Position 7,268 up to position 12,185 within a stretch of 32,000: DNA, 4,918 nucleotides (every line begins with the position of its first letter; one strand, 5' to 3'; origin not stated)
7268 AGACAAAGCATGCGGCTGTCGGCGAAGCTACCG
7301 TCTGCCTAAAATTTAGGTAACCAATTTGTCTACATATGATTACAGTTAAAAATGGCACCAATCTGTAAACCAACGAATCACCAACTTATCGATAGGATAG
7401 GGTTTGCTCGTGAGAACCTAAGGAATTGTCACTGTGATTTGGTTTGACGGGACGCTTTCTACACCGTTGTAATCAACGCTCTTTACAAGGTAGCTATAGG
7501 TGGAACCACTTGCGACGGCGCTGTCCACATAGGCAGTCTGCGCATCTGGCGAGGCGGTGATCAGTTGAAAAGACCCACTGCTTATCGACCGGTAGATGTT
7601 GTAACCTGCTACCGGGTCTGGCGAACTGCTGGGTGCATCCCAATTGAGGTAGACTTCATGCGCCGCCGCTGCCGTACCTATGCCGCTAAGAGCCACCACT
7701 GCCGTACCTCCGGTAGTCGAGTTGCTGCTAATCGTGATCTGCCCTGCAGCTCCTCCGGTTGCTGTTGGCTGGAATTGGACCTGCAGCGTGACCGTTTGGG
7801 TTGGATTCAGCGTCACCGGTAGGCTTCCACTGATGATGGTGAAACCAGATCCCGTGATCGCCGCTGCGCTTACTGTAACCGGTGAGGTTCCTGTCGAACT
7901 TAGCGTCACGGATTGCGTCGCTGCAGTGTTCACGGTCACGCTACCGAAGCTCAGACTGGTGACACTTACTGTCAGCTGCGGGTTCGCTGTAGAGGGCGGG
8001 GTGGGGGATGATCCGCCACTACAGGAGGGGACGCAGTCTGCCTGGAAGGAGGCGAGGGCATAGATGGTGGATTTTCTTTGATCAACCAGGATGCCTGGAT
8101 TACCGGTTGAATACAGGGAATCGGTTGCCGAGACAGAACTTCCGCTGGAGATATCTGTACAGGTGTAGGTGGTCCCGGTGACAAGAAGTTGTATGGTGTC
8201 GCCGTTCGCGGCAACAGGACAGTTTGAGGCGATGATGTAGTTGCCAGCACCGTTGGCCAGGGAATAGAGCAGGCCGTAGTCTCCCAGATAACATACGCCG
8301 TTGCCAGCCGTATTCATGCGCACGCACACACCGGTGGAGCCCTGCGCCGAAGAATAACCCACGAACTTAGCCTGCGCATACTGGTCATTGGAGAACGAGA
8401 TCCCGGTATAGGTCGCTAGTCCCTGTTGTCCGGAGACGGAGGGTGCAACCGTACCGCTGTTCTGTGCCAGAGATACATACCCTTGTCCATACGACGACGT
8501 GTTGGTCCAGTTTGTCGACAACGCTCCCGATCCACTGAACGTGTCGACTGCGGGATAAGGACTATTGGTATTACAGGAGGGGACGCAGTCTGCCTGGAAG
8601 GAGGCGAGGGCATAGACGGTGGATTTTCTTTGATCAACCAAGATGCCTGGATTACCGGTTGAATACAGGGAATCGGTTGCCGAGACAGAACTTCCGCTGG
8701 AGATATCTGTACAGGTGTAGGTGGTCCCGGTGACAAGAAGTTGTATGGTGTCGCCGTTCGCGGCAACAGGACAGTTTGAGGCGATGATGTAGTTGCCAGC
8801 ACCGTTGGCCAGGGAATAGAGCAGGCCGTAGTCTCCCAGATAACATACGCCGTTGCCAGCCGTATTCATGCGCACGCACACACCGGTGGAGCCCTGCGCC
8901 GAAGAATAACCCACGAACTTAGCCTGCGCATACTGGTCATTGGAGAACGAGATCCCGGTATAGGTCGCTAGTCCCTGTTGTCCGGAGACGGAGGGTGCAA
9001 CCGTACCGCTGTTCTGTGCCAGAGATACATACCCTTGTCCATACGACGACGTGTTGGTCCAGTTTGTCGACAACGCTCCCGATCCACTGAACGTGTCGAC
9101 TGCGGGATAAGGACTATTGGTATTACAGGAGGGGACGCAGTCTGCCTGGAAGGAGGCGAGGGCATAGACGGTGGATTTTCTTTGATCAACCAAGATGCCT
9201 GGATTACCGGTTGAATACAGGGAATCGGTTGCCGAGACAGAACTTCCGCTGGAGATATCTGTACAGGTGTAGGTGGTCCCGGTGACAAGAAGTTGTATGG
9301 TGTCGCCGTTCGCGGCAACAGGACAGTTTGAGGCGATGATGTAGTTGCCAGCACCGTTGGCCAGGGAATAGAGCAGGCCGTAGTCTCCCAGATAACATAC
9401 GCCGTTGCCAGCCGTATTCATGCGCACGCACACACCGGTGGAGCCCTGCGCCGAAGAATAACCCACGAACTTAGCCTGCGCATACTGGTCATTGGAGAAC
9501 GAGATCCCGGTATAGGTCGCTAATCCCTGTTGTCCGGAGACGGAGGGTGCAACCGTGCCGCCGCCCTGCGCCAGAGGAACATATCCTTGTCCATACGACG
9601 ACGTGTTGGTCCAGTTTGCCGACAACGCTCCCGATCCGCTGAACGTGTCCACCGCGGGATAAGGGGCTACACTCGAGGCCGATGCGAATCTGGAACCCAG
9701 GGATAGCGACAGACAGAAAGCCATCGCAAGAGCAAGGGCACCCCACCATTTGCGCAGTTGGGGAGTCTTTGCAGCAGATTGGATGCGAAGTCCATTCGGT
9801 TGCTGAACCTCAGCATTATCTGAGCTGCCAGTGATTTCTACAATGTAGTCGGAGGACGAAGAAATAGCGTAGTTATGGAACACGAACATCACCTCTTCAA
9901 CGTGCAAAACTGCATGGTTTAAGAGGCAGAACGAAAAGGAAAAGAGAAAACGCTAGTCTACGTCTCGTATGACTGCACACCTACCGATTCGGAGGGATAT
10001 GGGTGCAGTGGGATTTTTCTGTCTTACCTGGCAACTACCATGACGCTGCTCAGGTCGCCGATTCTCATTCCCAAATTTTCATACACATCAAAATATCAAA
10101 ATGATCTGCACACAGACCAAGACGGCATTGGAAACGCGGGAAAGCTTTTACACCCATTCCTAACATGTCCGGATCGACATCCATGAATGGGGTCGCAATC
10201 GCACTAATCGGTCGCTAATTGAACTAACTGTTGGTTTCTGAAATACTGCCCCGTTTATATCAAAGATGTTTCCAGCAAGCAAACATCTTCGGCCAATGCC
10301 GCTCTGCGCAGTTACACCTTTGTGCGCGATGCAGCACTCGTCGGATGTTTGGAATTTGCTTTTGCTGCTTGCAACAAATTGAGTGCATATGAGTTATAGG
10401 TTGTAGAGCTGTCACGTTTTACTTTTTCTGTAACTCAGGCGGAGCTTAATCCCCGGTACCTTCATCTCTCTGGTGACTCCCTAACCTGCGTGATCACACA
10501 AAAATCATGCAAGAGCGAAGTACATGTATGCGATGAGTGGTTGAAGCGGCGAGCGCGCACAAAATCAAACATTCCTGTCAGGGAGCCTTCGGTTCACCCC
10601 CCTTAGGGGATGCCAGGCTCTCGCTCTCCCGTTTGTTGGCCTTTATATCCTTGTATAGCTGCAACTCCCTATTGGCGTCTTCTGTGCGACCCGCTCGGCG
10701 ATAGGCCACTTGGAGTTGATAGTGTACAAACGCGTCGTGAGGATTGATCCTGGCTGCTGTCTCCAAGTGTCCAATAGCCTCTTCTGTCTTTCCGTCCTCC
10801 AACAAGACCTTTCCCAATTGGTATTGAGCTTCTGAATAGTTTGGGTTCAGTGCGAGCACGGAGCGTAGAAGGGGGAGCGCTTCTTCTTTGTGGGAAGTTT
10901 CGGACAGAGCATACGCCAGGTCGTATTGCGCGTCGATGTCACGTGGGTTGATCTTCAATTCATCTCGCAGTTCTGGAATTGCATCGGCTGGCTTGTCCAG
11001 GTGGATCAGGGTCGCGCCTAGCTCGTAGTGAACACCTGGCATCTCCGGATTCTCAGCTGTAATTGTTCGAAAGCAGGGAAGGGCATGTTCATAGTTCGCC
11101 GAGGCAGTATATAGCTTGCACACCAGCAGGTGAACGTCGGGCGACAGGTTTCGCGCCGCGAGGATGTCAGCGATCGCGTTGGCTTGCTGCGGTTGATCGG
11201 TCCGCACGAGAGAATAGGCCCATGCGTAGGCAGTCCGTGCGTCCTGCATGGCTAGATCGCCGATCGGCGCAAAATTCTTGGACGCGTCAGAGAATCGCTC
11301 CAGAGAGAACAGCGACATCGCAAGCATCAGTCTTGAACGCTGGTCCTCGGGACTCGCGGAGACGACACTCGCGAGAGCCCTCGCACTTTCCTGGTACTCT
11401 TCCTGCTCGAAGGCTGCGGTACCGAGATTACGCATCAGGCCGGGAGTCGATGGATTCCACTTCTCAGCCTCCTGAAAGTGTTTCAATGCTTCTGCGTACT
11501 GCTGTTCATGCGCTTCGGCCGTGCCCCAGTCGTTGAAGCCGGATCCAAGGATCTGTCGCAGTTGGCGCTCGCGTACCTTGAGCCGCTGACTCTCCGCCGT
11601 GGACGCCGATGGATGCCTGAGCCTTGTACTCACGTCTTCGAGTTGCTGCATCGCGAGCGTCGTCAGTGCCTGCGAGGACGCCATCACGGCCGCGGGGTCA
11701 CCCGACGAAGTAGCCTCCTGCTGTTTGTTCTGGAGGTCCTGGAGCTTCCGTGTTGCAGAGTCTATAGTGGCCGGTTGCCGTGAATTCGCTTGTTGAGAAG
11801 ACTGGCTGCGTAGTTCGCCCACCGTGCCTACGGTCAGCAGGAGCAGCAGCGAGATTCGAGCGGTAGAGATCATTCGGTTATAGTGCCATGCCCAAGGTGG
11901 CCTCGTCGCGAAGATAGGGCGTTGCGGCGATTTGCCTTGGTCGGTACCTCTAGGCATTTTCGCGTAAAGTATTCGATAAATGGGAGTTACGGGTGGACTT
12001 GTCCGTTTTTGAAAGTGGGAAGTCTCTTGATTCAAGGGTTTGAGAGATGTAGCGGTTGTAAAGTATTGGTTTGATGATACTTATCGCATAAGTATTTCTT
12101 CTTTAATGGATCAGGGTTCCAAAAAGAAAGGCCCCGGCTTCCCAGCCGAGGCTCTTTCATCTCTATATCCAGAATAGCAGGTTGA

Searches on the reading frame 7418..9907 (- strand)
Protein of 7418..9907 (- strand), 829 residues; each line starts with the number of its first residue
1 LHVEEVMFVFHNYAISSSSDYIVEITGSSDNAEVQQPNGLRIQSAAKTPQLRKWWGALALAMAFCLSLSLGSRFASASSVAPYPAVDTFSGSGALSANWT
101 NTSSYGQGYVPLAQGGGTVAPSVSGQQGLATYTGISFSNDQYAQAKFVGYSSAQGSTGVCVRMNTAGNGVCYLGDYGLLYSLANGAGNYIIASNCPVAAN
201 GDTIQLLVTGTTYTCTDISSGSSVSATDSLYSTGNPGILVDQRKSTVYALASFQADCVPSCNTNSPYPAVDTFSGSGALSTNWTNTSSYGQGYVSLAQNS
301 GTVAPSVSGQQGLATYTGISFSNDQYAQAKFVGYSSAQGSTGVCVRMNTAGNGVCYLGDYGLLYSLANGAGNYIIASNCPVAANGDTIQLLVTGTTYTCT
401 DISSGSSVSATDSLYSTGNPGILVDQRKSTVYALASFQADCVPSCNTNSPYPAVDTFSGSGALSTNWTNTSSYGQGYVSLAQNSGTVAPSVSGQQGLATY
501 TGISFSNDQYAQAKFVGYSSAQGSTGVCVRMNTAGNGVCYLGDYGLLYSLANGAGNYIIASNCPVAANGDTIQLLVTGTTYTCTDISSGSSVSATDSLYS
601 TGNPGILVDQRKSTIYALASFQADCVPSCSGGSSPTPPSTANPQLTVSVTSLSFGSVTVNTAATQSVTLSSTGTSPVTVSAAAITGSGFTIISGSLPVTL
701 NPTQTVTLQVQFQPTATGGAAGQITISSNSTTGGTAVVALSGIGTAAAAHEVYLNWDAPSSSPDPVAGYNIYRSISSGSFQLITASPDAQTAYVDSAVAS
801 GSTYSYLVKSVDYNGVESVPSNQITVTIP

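Call 7: search_protein_families(library=pfam, proteins=[window:7418-9907:-])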
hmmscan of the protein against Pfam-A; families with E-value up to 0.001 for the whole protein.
window:7418-9907:- (829 aa): 5 families
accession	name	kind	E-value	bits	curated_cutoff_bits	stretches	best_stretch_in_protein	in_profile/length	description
PF22073.2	Cep192_D4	-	2.2e-13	50.8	35.5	1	643-744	2-111/112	Cep192 domain 4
PF15780.11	ASH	-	6.2e-08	33.2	27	1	650-731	12-93/98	Abnormal spindle-like microcephaly-assoc'd, ASPM-SPD-2-Hydin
PF22544.2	HYDIN_VesB_CFA65-like_Ig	-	1.3e-07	32.2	25.5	1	643-742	1-99/100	HYDIN/CFA65/VesB-like, Ig-like domain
PF07905.16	PucR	-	0.00067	20.4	33.5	0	308-347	40-78/118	Purine catabolism regulatory protein-like family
PF07610.17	DUF1573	-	0.00071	20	26.1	0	646-734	2-89/98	Protein of unknown function (DUF1573)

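Call 76: search_protein_families(library=ncbifam, proteins=[window:7418-9898:-], max_evalue=0.001)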
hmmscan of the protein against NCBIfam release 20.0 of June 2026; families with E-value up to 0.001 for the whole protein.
window:7418-9898:- (826 aa): 1 family
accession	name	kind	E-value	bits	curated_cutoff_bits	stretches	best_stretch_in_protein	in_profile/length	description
NF012200.0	choice_anch_D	domain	7.7e-17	61.8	45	1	637-729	12-107/108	choice-of-anchor D domain-containing protein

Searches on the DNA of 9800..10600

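Call 68: search_rna_families(source=window, start=9800, end=10600, threshold=evalue, max_evalue=5)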
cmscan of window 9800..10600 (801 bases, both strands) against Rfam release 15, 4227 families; matches with E-value up to 5: 2.
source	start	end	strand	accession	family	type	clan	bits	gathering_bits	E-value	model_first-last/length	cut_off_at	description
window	9865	9953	+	RF01871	MALAT1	Gene; lncRNA;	-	20.3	70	4.9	1-95/95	no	Metastasis associated lung adenocarcinoma transcript 1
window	10230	10414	-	RF02111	IS009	Gene;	-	12.4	117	2.3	1-199/199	no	IS009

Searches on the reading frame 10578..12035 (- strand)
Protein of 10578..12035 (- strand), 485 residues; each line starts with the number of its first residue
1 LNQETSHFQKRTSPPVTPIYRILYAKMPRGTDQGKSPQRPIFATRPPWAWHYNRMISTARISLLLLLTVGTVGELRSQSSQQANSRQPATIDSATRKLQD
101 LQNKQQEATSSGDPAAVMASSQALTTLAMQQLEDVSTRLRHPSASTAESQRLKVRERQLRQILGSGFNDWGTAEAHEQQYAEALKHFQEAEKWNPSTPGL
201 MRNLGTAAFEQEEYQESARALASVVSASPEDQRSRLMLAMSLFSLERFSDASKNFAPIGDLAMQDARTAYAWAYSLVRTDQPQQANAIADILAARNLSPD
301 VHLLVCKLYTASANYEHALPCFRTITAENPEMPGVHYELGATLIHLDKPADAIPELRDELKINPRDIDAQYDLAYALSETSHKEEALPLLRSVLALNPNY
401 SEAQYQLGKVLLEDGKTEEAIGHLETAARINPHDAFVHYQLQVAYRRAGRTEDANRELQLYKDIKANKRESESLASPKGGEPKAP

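Call 7: search_protein_families(library=pfam, proteins=[window:10578-12035:-])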
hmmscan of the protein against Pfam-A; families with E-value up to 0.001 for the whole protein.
window:10578-12035:- (485 aa): 19 families
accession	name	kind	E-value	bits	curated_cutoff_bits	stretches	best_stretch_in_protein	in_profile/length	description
PF07719.23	TPR_2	-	6.1e-25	85.7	27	1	402-434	2-34/34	Tetratricopeptide repeat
PF14559.12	TPR_19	-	1.7e-24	86.3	25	4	384-434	8-58/68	Tetratricopeptide repeat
PF13432.12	TPR_16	-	1.2e-21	77.2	32.7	3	371-435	1-65/65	Tetratricopeptide repeat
PF00515.34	TPR_1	-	4.2e-18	64.8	27.8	0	402-434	2-34/34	Tetratricopeptide repeat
PF13431.12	TPR_17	-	1.5e-17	62.7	24.4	1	390-421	2-33/34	Tetratricopeptide repeat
PF13414.12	TPR_11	-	2.6e-17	62.7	26.8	0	411-445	4-38/42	TPR repeat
PF13428.12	TPR_14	-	1.3e-16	59.8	23.5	0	402-441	2-41/44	Tetratricopeptide repeat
PF12895.13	ANAPC3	-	4.8e-16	59.2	27.2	1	362-426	18-81/82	Anaphase-promoting complex, cyclosome, subunit 3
PF13371.12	TPR_9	-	3e-13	50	35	1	177-240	8-71/73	Tetratricopeptide repeat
PF13181.12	TPR_8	-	1.8e-12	46.8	25.7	0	402-433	2-33/34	Tetratricopeptide repeat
PF24575.1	TPR_Slam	-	3.5e-11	43.9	35.2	0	371-420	51-100/104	Surface lipoprotein assembly modifier, N-terminal TPR repeats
PF13424.12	TPR_12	-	1.4e-09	38.5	30.1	1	383-430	26-74/77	Tetratricopeptide repeat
PF14561.12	TPR_20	-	8e-09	36.2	25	1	350-402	5-57/90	Tetratricopeptide repeat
PF03704.23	BTAD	-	2.9e-08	34.6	22.1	0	402-464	63-122/146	Bacterial transcriptional activator domain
PF23914.1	TPR_CcmH_CycH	-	1.6e-07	31.7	42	0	128-261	8-150/158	Cytochrome c-type biogenesis protein H TPR domain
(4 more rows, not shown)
